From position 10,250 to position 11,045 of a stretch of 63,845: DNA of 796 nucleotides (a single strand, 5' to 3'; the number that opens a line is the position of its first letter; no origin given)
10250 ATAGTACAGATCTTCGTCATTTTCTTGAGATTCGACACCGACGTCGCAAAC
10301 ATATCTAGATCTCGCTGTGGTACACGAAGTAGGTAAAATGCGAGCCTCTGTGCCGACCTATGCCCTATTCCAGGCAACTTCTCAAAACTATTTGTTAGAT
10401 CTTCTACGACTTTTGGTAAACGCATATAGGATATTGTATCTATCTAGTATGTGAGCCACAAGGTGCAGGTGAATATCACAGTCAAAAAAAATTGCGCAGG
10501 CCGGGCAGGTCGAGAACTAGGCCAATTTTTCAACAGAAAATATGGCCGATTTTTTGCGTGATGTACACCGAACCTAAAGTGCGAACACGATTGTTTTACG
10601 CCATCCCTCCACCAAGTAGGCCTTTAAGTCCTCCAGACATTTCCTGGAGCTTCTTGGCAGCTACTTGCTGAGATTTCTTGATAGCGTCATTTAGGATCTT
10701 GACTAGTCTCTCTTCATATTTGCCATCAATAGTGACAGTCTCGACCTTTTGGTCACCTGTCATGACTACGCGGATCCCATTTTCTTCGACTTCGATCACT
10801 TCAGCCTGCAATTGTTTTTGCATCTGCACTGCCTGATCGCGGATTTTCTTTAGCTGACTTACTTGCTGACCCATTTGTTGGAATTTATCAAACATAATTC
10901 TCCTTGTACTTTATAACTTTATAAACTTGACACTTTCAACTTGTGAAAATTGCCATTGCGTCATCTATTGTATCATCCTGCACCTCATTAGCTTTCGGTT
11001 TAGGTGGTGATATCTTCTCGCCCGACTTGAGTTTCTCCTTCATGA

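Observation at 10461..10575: Two-copy structured element with compensatory base changes (copy X, ybaB-recR spacer)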

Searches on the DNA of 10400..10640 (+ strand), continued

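Call 41: search_with_rna_model(model_id=R1, sources=[window, L004, L005, L006, L007, L009, L084, L085, L092, L093, L097, L099, L103, L105, L161, L162, L165, L166, L167, L168, L169, L170, L171, L173, L174, L175, L177, L178, L179, L180, L181, L182, L183, L184, L185, L186, L189, L190, L191, L192, L193, L194], max_evalue=1e-8, make_alignment=true)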
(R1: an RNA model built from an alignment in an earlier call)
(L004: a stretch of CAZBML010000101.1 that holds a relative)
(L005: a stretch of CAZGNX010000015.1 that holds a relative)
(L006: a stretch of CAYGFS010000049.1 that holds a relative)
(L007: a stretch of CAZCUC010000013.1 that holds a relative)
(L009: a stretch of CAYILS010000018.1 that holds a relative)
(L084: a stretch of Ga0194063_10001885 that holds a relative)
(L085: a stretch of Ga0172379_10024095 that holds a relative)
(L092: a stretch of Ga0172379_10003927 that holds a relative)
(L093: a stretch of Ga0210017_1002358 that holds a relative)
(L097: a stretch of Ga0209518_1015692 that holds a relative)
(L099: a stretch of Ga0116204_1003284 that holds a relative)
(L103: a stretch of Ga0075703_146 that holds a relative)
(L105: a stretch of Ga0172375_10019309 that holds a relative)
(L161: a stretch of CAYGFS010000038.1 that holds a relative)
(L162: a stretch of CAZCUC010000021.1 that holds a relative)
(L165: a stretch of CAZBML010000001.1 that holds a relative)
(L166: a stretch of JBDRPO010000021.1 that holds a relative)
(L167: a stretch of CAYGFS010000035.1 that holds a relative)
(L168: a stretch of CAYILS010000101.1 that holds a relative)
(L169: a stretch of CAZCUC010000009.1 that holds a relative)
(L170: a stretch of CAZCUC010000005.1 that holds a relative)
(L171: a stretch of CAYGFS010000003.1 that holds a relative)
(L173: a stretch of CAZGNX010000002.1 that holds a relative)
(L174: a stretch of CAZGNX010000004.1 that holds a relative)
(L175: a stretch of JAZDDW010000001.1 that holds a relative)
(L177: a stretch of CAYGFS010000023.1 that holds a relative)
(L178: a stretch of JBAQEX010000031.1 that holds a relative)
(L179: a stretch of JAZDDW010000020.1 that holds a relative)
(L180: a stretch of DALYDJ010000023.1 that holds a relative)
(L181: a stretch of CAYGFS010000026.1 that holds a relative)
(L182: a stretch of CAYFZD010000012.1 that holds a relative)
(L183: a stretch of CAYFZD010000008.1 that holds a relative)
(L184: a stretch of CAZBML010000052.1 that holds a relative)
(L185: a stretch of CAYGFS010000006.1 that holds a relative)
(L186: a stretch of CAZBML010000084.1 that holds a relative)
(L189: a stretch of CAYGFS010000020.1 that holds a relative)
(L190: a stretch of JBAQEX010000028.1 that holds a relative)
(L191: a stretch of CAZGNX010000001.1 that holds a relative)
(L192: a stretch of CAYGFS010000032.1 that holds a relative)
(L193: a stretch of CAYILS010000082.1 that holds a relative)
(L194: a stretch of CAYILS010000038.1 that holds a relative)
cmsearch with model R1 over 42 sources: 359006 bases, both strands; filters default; matches with E-value up to 1e-8: 50.
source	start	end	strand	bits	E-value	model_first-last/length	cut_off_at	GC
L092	7828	7943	-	120.6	8.8e-30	1-117/117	no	0.48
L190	1100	1217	-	115.6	2.1e-28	1-117/117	no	0.44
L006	2741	2855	-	114.3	4.7e-28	1-117/117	no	0.44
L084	4976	5089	-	113.7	7.1e-28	1-117/117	no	0.4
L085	4706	4823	-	108.7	1.6e-26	1-117/117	no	0.4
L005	2847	2966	-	108.4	2e-26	1-117/117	no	0.38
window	10460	10576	+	104.9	1.8e-25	1-117/117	no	0.44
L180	3930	4046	+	101.4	1.6e-24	1-117/117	no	0.5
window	36708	36827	+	99.6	5e-24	1-117/117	no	0.57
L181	2041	2156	+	98.5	1e-23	1-117/117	no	0.46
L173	3421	3537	-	98.4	1.1e-23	1-117/117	no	0.5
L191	3865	3981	-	96.9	2.8e-23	1-117/117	no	0.45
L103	7395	7512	-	94.5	1.2e-22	1-117/117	no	0.45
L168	1508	1623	-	89.4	3.1e-21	1-117/117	no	0.48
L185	5516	5632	-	88.9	4.2e-21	1-117/117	no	0.46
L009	2856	2974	-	88.1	7.1e-21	1-117/117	no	0.47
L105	4126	4242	-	85.9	2.9e-20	1-117/117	no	0.43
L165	3539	3658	-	75.7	1.8e-17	1-117/117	no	0.48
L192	4693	4889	+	75.2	2.5e-17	1-117/117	no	0.44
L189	944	1059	-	73.9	5.6e-17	1-117/117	no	0.41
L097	2077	2192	-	73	1e-16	1-117/117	no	0.5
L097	75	192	-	70.8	3.9e-16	1-117/117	no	0.44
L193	200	317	-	69.9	6.9e-16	1-117/117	no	0.46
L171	2635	2753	-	69.7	8.1e-16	1-117/117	no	0.48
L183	1682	1789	+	68.9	1.3e-15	1-117/117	no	0.44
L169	960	1072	+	68.8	1.4e-15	1-117/117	no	0.46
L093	12512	12621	-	67.6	3e-15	1-117/117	no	0.39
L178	579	774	-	67.5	3.1e-15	1-117/117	no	0.43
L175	3873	3992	+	67.3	3.6e-15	1-117/117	no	0.44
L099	5357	5464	-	67.2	3.9e-15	1-117/117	no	0.43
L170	2261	2367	+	67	4.3e-15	1-117/117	no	0.48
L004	2673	2781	-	66.9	4.7e-15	1-117/117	no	0.43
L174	7586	7705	-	66.5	5.9e-15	1-117/117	no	0.43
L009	5981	6095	-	66.4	6.5e-15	1-117/117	no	0.41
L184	3152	3267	-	66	8e-15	1-117/117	no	0.43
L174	6893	7001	-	64.6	1.9e-14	1-117/117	no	0.41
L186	61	178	-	64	2.9e-14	1-117/117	no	0.43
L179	2569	2690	+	63.6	3.7e-14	1-117/117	no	0.44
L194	6692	6806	+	63.5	3.9e-14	1-117/117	no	0.46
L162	2261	2376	+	61.8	1.2e-13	1-117/117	no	0.43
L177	3548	3656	-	61.5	1.4e-13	1-117/117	no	0.41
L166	6258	6374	-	61.1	1.9e-13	1-117/117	no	0.44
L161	1692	1808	+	60.4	2.8e-13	1-117/117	no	0.44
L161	419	525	+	59.8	4.2e-13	1-117/117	no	0.48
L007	6160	6270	-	57.6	1.6e-12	1-117/117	no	0.47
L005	5923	6035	-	57.3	2e-12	1-117/117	no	0.42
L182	6734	6847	-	54.5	1.2e-11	1-117/117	no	0.47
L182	445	561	-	51.5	7.5e-11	1-117/117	no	0.51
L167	2075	2145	-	45.1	4.4e-09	24-95/117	no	0.45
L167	6977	7060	-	44.3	7.4e-09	17-101/117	no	0.43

Alignment A4: 50 matches aligned to the model, 225 columns, each read 5' to 3' on its own strand. Consensus structure (alignment columns), stored with it:
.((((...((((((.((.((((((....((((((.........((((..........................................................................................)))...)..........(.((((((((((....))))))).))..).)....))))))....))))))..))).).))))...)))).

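Call 63: search_dna_similar(query=window:10440-10600:+, collection=phages, mode=distant, max_evalue=0.01)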
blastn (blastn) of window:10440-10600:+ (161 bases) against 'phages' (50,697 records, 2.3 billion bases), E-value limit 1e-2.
No match.

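Call 64: search_dna_similar(query=window:10440-10600:+, collection=plasmids, mode=distant, max_evalue=0.01)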
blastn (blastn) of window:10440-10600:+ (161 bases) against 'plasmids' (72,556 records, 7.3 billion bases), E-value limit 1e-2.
No match.

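Call 69: search_with_rna_model(model_id=R1, source=window, filters=off, max_evalue=5)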
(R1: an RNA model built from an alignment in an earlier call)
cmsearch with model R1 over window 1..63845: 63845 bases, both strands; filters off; matches with E-value up to 5: 4.
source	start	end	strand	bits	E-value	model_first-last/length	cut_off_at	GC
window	10460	10576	+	104.9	3.2e-26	1-117/117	no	0.44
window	36708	36827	+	99.6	9e-25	1-117/117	no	0.57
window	54514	54563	-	12.1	0.87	1-117/117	no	0.32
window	140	239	-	9.7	3.8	1-117/117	no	0.31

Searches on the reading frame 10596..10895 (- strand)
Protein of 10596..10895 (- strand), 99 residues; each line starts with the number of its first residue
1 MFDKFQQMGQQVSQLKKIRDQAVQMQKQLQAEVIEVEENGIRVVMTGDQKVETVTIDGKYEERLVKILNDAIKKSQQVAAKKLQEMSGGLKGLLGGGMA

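Call 60: find_encoding_contigs(protein=window:10596-10895:-, flank=3000, max_places=10)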
Protein window:10596-10895:- (99 aa): 21 contigs read that carry it; 10 places shown.
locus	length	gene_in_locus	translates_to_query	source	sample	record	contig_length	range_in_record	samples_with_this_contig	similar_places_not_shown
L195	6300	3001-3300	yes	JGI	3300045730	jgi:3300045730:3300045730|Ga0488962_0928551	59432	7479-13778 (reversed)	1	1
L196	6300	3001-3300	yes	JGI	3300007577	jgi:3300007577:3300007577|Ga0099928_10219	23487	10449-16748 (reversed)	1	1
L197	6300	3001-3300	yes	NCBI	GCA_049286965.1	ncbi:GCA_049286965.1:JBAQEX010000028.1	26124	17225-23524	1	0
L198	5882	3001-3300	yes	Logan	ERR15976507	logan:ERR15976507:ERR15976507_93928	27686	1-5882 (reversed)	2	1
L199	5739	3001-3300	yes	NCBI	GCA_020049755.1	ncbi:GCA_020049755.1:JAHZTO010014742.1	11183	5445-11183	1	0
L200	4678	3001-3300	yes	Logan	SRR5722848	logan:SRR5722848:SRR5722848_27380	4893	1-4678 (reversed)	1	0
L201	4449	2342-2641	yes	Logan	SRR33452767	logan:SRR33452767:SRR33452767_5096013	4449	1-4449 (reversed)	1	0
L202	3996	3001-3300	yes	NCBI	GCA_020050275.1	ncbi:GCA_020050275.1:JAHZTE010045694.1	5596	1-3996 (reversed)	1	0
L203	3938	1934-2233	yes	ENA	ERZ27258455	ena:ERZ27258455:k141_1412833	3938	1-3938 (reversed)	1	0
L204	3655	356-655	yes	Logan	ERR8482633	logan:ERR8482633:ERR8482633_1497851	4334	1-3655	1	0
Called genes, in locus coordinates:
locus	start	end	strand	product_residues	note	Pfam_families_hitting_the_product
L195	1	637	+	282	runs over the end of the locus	-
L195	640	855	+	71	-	PF01165:Ribosomal_S21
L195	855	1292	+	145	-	PF09424:YqeY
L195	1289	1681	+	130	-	PF02130:YbeY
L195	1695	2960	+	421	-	PF06068:TIP49 (faint), PF13177:DNA_pol3_delta2, PF13604:AAA_30 (faint), PF00004:AAA, PF07728:AAA_5 (faint), PF13401:AAA_22 (weak), PF22608:DNAX_ATPase_lid (weak)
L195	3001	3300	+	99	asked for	PF02575:YbaB_DNA_bd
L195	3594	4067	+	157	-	PF02132:RecR_ZnF (weak), PF01751:Toprim, PF13662:Toprim_4, PF21175:RecR_C (weak)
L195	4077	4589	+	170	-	PF13238:AAA_18 (weak), PF13671:AAA_33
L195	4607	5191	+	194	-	PF05014:Nuc_deoxyrib_tr (weak)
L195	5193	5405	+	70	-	-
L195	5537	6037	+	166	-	-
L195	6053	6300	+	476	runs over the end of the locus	PF01406:tRNA-synt_1e, PF09334:tRNA-synt_1g (faint), PF23493:CysS_C (faint)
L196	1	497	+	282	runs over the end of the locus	-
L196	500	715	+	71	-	PF01165:Ribosomal_S21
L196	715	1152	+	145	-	PF09424:YqeY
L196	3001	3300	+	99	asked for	PF02575:YbaB_DNA_bd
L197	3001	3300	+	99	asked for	PF02575:YbaB_DNA_bd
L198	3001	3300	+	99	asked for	PF02575:YbaB_DNA_bd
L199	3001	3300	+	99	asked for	PF02575:YbaB_DNA_bd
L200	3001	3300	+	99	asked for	PF02575:YbaB_DNA_bd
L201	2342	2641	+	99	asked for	PF02575:YbaB_DNA_bd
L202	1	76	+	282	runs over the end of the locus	-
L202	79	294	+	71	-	PF01165:Ribosomal_S21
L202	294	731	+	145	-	PF09424:YqeY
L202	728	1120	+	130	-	PF02130:YbeY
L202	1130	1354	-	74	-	-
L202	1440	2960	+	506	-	PF06068:TIP49 (faint), PF13177:DNA_pol3_delta2, PF00004:AAA, PF07728:AAA_5 (faint), PF13401:AAA_22 (faint), PF22608:DNAX_ATPase_lid (weak), PF20964:DnaX_C (weak)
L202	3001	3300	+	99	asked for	PF02575:YbaB_DNA_bd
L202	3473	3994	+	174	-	?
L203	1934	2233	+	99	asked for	PF02575:YbaB_DNA_bd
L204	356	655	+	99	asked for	PF02575:YbaB_DNA_bd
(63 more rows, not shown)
